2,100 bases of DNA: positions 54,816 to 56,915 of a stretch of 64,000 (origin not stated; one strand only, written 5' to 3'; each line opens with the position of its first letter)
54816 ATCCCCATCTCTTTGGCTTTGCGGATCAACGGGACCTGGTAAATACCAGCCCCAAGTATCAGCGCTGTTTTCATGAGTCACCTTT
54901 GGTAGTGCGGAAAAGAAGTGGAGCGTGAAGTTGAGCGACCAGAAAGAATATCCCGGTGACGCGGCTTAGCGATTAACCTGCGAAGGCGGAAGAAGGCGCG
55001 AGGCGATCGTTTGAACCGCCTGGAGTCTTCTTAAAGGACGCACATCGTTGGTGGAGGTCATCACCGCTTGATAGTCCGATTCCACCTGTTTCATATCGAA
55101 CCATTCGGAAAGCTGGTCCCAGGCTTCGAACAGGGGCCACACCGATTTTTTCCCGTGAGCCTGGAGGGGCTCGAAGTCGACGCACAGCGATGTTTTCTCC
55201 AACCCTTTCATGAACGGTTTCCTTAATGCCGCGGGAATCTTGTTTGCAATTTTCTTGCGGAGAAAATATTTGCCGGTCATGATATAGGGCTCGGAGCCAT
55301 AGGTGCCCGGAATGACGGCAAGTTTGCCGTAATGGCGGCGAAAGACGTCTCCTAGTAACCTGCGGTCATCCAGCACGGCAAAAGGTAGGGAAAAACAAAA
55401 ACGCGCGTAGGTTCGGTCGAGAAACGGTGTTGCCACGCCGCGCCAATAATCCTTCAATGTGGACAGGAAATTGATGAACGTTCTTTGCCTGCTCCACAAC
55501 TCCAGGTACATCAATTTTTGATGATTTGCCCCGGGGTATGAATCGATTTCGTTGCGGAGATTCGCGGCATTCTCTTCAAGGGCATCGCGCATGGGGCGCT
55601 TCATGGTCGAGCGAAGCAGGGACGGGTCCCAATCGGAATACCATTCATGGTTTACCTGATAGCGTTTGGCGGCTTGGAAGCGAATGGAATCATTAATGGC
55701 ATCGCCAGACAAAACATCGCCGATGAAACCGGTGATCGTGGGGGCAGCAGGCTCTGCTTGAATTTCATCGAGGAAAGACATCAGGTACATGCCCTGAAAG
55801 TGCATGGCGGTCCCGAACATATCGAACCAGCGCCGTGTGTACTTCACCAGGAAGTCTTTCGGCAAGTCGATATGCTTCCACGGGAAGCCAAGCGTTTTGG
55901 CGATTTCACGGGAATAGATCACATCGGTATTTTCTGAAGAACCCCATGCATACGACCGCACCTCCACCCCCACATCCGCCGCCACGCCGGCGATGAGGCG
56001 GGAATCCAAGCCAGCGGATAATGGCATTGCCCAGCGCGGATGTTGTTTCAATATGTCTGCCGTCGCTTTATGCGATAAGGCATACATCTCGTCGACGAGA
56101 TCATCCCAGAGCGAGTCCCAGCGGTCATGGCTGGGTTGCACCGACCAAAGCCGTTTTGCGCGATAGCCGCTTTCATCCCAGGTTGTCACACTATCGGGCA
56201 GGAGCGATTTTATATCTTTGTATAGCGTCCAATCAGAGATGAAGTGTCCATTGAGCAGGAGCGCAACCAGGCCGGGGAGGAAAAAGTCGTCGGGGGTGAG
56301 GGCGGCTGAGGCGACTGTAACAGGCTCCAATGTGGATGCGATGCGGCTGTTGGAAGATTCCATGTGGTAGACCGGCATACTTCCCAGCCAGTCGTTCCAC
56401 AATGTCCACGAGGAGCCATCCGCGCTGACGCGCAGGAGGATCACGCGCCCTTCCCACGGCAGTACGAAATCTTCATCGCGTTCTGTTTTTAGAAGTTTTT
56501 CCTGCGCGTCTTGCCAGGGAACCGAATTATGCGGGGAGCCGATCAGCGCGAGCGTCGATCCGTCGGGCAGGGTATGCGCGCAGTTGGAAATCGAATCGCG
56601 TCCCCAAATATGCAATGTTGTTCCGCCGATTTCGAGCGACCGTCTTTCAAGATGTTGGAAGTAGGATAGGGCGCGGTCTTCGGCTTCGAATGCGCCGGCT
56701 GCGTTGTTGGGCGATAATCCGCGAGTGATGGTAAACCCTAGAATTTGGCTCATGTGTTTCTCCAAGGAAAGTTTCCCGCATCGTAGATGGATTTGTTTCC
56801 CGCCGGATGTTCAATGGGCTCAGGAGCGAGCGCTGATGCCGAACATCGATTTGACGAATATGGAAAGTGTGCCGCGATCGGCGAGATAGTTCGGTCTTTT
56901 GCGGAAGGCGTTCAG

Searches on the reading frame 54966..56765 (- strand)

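Call 71: search_protein_families(library=pfam, proteins=[window:54966-56765:-], max_evalue=0.0001)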
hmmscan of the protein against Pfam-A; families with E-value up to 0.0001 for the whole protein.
window:54966-56765:- (599 aa): 1 family
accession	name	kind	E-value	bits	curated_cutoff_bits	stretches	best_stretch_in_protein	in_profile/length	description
PF00733.27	Asn_synthase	-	1.4e-06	28.7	21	1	236-319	11-97/354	Asparagine synthase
